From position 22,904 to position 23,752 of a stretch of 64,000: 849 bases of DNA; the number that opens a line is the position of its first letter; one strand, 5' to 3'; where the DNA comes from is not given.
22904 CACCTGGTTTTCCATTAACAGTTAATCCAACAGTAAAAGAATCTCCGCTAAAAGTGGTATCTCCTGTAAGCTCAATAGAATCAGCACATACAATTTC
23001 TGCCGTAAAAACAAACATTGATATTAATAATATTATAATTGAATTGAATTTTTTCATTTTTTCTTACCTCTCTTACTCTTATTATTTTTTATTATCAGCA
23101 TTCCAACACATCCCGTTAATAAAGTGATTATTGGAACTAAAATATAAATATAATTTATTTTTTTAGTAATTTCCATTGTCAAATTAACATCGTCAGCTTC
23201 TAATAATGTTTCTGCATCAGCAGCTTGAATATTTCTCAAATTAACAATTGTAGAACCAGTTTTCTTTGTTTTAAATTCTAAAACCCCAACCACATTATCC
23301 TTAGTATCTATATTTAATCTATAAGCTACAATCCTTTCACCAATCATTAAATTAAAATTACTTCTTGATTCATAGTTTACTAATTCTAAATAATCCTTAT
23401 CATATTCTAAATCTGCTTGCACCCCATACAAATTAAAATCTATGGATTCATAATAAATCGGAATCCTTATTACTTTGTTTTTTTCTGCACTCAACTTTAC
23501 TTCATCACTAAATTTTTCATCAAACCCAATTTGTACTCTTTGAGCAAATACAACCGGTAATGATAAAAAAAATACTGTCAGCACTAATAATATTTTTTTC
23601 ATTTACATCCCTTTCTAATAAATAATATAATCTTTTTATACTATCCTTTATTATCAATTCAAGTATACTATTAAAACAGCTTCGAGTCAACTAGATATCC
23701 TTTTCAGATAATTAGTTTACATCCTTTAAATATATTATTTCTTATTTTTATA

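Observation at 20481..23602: Non-cellulosomal cohesin-dockerin module: two membrane-anchored cohesin-like proteins plus a dockerin-bearing secreted protein, inserted between rpsB and queH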

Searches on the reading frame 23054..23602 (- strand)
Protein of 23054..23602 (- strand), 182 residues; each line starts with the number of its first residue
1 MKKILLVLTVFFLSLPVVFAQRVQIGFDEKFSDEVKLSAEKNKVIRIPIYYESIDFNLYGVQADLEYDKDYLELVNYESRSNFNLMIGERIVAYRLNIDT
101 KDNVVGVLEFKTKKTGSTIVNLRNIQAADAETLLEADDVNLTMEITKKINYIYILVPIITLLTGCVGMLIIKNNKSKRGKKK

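Call 3: search_protein_families(library=pfam, proteins=[window:23054-23602:-], max_evalue=10)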
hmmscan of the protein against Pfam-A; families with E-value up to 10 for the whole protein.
window:23054-23602:- (182 aa): 4 families
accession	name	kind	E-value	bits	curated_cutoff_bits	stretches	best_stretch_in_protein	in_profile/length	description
PF00963.24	Cohesin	-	0.00075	20.2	24.1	1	38-119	9-87/139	Cohesin domain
PF13273.12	DUF4064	-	0.02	15.6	32.1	1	132-176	42-86/102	Protein of unknown function (DUF4064)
PF16935.10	Hol_Tox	-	0.077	13.3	23.3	1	158-175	17-33/34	Putative Holin-like Toxin (Hol-Tox)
PF08139.17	LPAM_1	-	0.36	11.8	20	0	1-9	1-9/18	Prokaryotic membrane lipoprotein lipid attachment site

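Call 4: search_protein_families(library=ncbifam, proteins=[window:23054-23602:-], max_evalue=10)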
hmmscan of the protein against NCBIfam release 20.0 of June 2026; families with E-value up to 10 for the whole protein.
window:23054-23602:- (182 aa): 2 families
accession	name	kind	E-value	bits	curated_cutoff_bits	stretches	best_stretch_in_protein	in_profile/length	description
NF049866.1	outer_TDE1717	subfamily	0.0098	15.9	135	1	1-32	1-31/210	TDE1717 family outer membrane beta-barrel protein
NF033603.1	mini-MOMP_1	subfamily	0.068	12.9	75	1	1-21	1-21/63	mini-MOMP protein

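Call 6: find_homologous_proteins(query=window:23054-23602:-)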
Query window:23054-23602:- (182 aa): 1 proteins with E <= 0.001 among 206 candidates.
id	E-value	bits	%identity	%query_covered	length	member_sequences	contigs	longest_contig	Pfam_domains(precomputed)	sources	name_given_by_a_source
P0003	7.4e-109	379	100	100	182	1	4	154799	-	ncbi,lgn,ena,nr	ncbi:MAG: hypothetical protein IJO33_02740 [Bacilli bacterium]|nr:hypothetical protein [Bacilli bact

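Call 22: search_solved_structures(query=A2, max_evalue=10, show_alignments=2)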
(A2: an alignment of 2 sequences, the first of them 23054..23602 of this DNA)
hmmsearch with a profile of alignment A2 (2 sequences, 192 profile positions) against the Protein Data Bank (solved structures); distinct sequences matched with E-value up to 10: 1.
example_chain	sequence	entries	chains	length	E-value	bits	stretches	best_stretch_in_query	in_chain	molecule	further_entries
7uvg_A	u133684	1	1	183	0.25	14.4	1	33-73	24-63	Coh5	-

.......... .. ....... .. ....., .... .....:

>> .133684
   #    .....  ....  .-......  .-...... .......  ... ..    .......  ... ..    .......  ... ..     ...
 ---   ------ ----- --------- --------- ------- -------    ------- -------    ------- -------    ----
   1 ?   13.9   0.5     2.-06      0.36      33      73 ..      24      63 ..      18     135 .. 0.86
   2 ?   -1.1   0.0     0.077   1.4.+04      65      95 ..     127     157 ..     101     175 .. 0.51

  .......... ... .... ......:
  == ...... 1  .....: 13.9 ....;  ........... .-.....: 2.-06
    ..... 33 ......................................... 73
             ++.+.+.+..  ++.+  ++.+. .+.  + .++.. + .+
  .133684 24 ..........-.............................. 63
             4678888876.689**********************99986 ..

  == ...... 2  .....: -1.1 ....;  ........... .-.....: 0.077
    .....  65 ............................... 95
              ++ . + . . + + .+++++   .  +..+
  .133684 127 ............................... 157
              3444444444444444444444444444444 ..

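Call 34: predict_structure(protein=window:23054-23602:-)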
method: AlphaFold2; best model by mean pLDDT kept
length: 182 residues; sequences in the alignment: 1
mean_pLDDT: 45.6   pTM: 0.27
mean pLDDT of the five models: 45.6, 45.1, 40.7, 38.6, 36.9
residues with pLDDT >= 90: 0; 70-90: 33; 50-70: 19; < 50: 130
segments of 3 or more residues with pLDDT < 50: 22-46, 48-73, 75-152
pLDDT, mean of each block of 10 residues (from residue 1): 73 65 38 30 42 35 44 45 37 37 35 32 30 31 32 59 82 73 52
secondary structure, 60 per line:
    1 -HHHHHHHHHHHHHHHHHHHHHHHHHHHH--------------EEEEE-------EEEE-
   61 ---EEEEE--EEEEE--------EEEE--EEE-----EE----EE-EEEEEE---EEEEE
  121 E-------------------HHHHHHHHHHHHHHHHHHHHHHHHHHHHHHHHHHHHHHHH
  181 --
elements in order: H2-29 E44-48 E56-59 E64-68 E71-75 E84-87 E90-92 E107-112 E116-121 H141-180

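Call 40: search_solved_structures(query=A5, max_evalue=10, show_alignments=3)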
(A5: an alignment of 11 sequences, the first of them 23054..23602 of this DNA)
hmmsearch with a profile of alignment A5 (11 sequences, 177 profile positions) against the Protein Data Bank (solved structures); distinct sequences matched with E-value up to 10: 15.
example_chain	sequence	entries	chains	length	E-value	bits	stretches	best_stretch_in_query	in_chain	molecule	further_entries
3l8q_A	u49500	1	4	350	0.0043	20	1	94-125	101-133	Cellulosomal scaffoldin adaptor protein B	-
7uvg_A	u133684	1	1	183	0.0057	19.6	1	34-73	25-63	Coh5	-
2cod_A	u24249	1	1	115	0.25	14.3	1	73-117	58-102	Centaurin-delta 1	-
8p0a_A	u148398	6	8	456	0.25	14.3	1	66-103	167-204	Structural maintenance of chromosomes protein 1A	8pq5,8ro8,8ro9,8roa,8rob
8ro6_A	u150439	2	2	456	0.26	14.2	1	66-103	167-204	Structural maintenance of chromosomes protein 1A (SMC1A)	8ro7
1zv9_A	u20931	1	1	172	0.42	13.5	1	94-125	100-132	Cellulosomal scaffoldin adaptor protein B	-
1qzn_A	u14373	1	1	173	0.43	13.5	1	94-125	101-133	cellulosomal scaffoldin adaptor protein B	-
3f2l_A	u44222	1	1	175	0.43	13.5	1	94-125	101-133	Cellulosomal scaffoldin adaptor protein B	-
3bwz_A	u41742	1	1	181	0.46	13.4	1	94-125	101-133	Cellulosomal scaffoldin adaptor protein B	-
2jh2_A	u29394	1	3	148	0.78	12.7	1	57-145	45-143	O-GLCNACASE NAGJ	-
2ozn_A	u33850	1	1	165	0.94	12.4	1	55-145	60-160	O-GlcNAcase nagJ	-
2o4e_A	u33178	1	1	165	1.1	12.2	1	57-145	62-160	O-GlcNAcase nagJ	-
6ljq_A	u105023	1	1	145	1.4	11.9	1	16-95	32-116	Galectin-16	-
7yir_A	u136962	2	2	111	1.6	11.7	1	72-104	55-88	Arf-GAP with Rho-GAP domain, ANK repeat and PH domain-containing protein 3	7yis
6ljr_A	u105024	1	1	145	1.7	11.6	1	16-95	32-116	Galectin-16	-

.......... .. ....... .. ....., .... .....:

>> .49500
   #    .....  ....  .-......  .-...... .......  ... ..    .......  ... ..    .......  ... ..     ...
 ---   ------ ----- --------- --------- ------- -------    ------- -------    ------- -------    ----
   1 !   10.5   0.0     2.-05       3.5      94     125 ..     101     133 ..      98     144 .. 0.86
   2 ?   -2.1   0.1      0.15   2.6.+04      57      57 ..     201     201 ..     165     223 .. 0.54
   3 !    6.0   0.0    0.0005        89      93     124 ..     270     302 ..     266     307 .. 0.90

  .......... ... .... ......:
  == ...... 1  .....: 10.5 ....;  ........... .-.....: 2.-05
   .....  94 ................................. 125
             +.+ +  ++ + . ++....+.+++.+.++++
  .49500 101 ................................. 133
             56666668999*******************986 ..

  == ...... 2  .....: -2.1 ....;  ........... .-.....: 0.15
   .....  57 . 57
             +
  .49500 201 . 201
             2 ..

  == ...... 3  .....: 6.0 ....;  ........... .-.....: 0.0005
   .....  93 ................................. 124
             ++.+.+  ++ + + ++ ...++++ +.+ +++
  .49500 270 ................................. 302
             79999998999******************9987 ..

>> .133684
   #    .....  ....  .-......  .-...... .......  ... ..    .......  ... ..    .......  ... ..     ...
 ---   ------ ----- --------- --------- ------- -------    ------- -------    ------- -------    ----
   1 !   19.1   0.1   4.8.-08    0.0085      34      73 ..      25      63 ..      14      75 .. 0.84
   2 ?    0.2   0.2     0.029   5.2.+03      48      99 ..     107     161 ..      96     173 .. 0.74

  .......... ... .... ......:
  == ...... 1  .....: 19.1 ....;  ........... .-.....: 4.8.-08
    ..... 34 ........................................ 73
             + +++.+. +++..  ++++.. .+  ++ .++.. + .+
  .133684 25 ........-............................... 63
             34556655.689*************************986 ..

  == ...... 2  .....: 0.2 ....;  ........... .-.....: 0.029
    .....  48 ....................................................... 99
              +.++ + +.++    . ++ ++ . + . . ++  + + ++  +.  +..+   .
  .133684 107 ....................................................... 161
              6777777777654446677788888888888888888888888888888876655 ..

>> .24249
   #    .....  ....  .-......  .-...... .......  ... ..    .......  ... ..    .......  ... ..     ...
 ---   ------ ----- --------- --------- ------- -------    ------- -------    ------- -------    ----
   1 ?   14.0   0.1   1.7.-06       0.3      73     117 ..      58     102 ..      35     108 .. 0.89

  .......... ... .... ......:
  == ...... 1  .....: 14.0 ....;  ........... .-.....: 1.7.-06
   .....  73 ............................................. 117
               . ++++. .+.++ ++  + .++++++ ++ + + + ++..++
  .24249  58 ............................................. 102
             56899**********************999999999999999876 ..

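Call 42: search_protein_families(library=pfam, alignment_id=A5, max_evalue=1)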
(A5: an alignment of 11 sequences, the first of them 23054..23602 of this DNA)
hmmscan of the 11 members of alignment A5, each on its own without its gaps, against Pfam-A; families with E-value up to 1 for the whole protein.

A. member 1, window:23054-23602:- (182 aa): 4 families
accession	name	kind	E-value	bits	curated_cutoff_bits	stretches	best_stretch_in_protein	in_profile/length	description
PF00963.24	Cohesin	-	0.00075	20.2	24.1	1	38-119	9-87/139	Cohesin domain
PF13273.12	DUF4064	-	0.02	15.6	32.1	1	132-176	42-86/102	Protein of unknown function (DUF4064)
PF16935.10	Hol_Tox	-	0.077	13.3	23.3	1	158-175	17-33/34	Putative Holin-like Toxin (Hol-Tox)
PF08139.17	LPAM_1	-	0.36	11.8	20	0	1-9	1-9/18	Prokaryotic membrane lipoprotein lipid attachment site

B. families by the number of members that match (of 11 scanned): 22 families
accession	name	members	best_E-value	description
PF00963.24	Cohesin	8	2.2e-07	Cohesin domain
PF13473.12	Cupredoxin_1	2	0.00021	Cupredoxin-like domain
PF11008.14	DUF2846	1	0.0052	Protein of unknown function (DUF2846)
PF19532.5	Ig_TMEM131L_2nd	1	0.013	Transmembrane protein 131-like, second Ig-like domain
PF13572.11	DUF4134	1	0.017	Domain of unknown function (DUF4134)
PF07666.16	MpPF26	1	0.018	M penetrans paralogue family 26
PF13273.12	DUF4064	1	0.02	Protein of unknown function (DUF4064)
PF06305.16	LapA_dom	1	0.02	Lipopolysaccharide assembly protein A domain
PF16982.10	Flp1_like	1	0.03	Putative Flagellin, Flp1-like, domain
PF08522.16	BT_3987-like_N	1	0.058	BT_3987-like, N-terminal domain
PF16935.10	Hol_Tox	1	0.077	Putative Holin-like Toxin (Hol-Tox)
PF12691.13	Phage_tail_terminator_6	1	0.084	Bacteriophage tail terminator protein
PF06143.16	Baculo_11_kDa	1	0.094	Baculovirus 11 kDa family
PF00746.26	Gram_pos_anchor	1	0.098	LPXTG cell wall anchor motif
PF04952.20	AstE_AspA_hybrid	1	0.1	AstE/AspA barrel-sandwich hybrid domain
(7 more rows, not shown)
